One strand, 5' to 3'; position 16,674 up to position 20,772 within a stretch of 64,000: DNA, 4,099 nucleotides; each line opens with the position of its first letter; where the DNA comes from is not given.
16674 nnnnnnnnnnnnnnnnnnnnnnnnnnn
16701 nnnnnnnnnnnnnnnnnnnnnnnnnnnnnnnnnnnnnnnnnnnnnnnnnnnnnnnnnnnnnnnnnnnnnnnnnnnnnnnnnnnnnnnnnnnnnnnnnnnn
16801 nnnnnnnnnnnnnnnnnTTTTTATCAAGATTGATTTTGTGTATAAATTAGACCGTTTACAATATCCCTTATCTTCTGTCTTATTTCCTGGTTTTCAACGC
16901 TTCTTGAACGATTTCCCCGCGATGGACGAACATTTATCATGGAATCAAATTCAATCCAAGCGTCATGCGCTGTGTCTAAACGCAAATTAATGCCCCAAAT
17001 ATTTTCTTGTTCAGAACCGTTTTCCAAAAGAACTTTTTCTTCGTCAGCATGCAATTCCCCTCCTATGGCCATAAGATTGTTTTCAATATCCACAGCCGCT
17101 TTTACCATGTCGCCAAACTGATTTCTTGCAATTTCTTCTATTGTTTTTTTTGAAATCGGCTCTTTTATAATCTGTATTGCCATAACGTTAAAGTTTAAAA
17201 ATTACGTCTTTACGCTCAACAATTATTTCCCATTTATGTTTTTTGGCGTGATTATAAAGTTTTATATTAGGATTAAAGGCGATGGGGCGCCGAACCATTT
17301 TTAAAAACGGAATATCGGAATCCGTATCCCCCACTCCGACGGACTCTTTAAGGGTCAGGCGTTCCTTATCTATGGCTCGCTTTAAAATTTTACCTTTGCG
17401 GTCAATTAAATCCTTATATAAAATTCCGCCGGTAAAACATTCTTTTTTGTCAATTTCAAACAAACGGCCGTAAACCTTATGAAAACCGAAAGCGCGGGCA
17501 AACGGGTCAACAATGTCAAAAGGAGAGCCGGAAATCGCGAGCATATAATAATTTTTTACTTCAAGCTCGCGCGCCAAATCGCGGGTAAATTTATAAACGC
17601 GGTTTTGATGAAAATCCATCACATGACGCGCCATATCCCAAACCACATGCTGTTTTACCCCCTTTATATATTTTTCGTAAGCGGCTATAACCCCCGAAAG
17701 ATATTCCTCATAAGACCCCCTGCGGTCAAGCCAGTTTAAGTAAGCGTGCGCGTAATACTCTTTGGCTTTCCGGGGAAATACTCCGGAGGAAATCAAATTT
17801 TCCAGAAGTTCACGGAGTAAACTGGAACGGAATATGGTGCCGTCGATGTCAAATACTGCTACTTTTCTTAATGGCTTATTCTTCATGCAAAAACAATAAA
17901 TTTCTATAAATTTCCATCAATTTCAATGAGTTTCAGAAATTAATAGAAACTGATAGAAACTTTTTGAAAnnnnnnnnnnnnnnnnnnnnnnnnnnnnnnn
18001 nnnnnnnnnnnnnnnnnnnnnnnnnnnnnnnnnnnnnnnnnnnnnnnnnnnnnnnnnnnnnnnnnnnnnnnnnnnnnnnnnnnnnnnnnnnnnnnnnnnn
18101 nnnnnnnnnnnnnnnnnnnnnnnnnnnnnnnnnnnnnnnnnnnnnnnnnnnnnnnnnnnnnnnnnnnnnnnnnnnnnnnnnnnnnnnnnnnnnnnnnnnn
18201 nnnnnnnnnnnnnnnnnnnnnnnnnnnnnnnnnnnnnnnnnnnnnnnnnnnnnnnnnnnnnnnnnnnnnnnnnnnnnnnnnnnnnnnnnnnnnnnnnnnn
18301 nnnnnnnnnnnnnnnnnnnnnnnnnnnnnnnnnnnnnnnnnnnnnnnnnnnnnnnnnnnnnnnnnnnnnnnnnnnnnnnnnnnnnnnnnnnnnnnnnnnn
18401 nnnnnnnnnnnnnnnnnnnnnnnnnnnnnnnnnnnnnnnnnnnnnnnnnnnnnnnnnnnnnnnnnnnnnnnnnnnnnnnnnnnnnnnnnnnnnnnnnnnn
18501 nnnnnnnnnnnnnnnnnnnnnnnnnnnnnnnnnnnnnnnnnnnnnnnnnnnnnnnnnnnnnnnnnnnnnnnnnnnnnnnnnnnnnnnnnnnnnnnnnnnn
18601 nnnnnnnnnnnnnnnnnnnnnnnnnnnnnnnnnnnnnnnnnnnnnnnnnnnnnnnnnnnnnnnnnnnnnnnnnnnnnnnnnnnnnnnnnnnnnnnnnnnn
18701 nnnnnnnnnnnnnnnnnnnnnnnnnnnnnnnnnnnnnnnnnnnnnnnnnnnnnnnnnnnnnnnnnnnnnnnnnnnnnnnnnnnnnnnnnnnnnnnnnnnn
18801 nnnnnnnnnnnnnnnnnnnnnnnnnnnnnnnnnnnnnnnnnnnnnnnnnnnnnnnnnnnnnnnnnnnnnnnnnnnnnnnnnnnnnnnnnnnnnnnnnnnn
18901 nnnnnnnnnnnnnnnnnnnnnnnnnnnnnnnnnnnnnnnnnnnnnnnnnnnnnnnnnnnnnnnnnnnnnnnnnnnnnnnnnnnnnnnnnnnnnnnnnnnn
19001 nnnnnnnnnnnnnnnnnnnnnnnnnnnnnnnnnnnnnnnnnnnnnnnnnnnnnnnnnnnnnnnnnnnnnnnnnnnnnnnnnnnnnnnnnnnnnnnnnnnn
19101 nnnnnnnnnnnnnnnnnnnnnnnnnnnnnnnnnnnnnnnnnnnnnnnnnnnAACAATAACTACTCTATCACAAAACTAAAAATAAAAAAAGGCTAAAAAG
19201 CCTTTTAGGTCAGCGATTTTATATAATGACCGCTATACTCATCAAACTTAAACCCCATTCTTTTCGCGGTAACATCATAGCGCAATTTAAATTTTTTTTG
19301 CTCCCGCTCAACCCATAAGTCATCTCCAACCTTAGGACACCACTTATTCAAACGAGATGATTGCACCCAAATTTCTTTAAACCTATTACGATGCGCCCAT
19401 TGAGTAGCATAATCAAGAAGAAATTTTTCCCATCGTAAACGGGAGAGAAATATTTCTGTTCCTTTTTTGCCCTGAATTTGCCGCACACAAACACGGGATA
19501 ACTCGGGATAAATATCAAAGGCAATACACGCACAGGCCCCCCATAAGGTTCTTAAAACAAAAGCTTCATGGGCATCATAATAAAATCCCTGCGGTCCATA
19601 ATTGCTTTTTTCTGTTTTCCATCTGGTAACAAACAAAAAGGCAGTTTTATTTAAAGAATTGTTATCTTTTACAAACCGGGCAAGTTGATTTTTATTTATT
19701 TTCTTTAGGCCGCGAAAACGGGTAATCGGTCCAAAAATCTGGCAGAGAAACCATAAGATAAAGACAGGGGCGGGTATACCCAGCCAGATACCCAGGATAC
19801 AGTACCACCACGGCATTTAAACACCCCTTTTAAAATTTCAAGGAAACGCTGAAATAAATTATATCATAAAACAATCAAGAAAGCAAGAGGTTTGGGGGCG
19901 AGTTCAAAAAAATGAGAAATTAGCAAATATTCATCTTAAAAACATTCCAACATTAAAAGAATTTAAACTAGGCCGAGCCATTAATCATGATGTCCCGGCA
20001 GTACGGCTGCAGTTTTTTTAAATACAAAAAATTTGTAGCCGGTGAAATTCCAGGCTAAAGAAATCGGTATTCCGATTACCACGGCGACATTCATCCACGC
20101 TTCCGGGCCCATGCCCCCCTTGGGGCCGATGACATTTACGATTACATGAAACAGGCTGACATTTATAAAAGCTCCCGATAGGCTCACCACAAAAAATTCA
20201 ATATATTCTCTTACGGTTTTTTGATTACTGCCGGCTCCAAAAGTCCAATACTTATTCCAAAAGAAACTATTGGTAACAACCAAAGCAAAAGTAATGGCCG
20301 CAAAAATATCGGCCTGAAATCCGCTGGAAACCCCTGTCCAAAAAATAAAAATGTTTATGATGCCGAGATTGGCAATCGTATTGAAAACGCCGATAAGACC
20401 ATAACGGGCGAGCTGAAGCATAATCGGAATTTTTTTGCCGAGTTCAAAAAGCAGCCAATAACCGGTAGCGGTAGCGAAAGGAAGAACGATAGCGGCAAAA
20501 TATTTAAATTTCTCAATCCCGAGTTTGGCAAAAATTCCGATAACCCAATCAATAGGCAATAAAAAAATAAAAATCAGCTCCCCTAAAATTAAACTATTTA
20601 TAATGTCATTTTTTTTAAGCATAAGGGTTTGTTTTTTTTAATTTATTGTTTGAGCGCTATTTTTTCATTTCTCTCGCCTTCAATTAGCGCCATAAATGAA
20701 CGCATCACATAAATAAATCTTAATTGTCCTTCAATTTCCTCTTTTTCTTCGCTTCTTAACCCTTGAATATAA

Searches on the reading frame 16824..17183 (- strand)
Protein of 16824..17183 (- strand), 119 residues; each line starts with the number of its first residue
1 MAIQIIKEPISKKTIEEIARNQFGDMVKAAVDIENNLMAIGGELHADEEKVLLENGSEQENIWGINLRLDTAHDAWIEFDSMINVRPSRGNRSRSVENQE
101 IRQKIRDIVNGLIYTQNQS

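Call 34: search_protein_families(library=pfam, proteins=[window:16824-17183:-], max_evalue=0.01)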
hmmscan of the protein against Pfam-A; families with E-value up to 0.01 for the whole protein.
window:16824-17183:- (119 aa): 1 family
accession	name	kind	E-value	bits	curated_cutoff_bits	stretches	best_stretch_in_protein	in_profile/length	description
PF18924.5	DUF5674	-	1.9e-36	124.8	27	1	5-110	2-107/109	Protein of unknown function (DUF5674)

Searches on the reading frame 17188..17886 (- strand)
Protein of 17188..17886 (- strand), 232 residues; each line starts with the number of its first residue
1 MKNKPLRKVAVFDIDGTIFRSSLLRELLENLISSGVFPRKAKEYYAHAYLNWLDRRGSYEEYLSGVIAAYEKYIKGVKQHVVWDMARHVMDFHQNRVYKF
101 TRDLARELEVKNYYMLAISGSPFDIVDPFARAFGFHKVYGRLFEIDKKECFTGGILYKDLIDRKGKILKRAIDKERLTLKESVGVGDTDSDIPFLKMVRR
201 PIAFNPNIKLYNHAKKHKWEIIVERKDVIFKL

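Call 34: search_protein_families(library=pfam, proteins=[window:17188-17886:-], max_evalue=0.01)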
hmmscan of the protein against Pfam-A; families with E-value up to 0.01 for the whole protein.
window:17188-17886:- (232 aa): 3 families
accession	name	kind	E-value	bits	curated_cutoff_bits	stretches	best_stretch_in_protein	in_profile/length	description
PF12710.13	HAD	-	9.2e-18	65.8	27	1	10-196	1-189/189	haloacid dehalogenase-like hydrolase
PF00702.32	Hydrolase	-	4.6e-11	43.9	26.4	1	8-196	2-188/191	haloacid dehalogenase-like hydrolase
PF18196.7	Cdh1_DBD_1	-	0.0052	17.5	26.4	0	17-55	12-50/120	Chromodomain helicase DNA-binding domain 1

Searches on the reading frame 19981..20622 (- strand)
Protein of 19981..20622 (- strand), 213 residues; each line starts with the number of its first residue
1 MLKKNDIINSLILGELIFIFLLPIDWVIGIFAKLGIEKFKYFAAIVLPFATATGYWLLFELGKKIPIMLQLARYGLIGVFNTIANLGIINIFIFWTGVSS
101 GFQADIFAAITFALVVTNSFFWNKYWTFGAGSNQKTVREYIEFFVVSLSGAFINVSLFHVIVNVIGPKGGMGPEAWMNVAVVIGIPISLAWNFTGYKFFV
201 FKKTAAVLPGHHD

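Call 34: search_protein_families(library=pfam, proteins=[window:19981-20622:-], max_evalue=0.01)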
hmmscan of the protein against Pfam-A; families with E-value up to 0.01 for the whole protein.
window:19981-20622:- (213 aa): 1 family
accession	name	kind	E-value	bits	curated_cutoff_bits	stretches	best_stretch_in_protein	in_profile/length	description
PF04138.20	GtrA_DPMS_TM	-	4.8e-18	65.9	26.1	1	73-201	1-117/117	GtrA/DPMS, transmembrane domain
